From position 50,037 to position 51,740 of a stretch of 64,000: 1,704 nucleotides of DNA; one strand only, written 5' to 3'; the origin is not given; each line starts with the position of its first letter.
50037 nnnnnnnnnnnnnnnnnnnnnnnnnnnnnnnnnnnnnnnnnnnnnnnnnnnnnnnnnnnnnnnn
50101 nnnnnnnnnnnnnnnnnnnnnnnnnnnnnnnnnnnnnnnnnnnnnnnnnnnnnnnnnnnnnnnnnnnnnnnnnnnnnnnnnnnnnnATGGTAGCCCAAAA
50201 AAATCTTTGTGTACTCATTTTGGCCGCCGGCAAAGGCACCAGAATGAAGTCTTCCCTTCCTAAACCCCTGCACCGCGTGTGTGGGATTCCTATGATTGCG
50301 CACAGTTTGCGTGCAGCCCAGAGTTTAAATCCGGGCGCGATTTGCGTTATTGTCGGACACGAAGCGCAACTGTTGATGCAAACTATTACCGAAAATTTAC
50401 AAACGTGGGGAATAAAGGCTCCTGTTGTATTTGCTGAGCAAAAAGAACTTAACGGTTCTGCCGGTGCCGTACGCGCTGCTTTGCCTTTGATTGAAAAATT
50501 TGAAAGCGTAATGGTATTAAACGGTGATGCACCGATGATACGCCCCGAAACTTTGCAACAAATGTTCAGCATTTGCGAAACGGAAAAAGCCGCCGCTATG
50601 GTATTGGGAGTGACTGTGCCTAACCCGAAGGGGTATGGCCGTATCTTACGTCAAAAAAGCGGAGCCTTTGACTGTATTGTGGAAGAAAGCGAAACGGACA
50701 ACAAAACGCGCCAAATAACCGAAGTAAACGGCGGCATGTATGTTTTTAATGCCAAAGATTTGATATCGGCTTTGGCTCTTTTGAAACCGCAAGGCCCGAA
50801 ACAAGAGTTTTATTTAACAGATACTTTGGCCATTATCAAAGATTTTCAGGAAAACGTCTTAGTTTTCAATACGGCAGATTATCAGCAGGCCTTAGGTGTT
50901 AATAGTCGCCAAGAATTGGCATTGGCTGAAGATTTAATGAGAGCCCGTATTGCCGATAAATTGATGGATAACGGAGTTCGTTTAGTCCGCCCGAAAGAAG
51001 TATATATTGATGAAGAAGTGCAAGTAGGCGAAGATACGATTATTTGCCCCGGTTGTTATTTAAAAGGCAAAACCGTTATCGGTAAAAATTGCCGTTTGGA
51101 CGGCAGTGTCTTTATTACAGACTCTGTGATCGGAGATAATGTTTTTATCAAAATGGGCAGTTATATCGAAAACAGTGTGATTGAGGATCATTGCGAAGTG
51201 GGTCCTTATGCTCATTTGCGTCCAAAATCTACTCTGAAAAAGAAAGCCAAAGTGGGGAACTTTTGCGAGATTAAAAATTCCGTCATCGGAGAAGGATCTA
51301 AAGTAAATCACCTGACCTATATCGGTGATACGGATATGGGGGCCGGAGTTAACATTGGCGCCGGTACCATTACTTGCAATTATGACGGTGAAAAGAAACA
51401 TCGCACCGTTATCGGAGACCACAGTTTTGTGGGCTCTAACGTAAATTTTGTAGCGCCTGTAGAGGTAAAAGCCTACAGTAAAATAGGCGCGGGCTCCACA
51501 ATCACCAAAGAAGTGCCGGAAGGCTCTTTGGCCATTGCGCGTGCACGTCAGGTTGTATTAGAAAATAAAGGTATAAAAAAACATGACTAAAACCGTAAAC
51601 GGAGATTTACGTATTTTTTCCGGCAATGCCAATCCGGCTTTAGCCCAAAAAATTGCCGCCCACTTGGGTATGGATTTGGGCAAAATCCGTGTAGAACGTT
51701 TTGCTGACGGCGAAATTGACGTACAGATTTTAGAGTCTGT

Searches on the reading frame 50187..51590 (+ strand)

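Call 8: search_protein_families(library=pfam, proteins=[window:50187-51590:+], max_evalue=0.01)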
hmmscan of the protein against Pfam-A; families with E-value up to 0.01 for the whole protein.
window:50187-51590:+ (467 aa): 11 families
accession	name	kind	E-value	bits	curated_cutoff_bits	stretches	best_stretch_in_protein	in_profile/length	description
PF00132.30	Hexapep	-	1.5e-29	100.9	27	4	407-441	2-36/36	Bacterial transferase hexapeptide (six repeats)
PF12804.13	NTP_transf_3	-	1.5e-20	74.4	27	1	9-140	1-121/160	MobA-like NTP transferase domain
PF00483.29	NTP_transferase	-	6.6e-18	65.6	21.2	1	10-209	3-202/245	Nucleotidyl transferase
PF25084.1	LbH_EIF2B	-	2e-16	60.3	54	2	270-360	14-103/105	EIF2B subunit epsilon LbH domain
PF24894.1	Hexapep_GlmU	-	1.9e-11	44.4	23.3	2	310-381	16-85/104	GlmU-like, C-terminal hexapeptide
PF01128.25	IspD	-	4e-09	37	27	1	8-142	2-130/221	2-C-methyl-D-erythritol 4-phosphate cytidylyltransferase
PF14602.12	Hexapep_2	-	2e-05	24.6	27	1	407-441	2-34/34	Hexapeptide repeat of succinyl-transferase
PF07959.18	Fucose_pyrophosphorylase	-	0.00026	20.5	34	0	307-340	284-317/418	Fucose pyrophosphorylase domain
PF02348.25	CTP_transf_3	-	0.00094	19.5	22.6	1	10-139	3-123/217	Cytidylyltransferase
PF25247.1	LbH_GLGC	-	0.0043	17.4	27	0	295-375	15-95/135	GLGC left-handed parallel beta-helix domain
PF25087.1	GMPPB_C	-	0.0057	16.8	39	0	302-380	5-90/110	GMPPB C-terminal domain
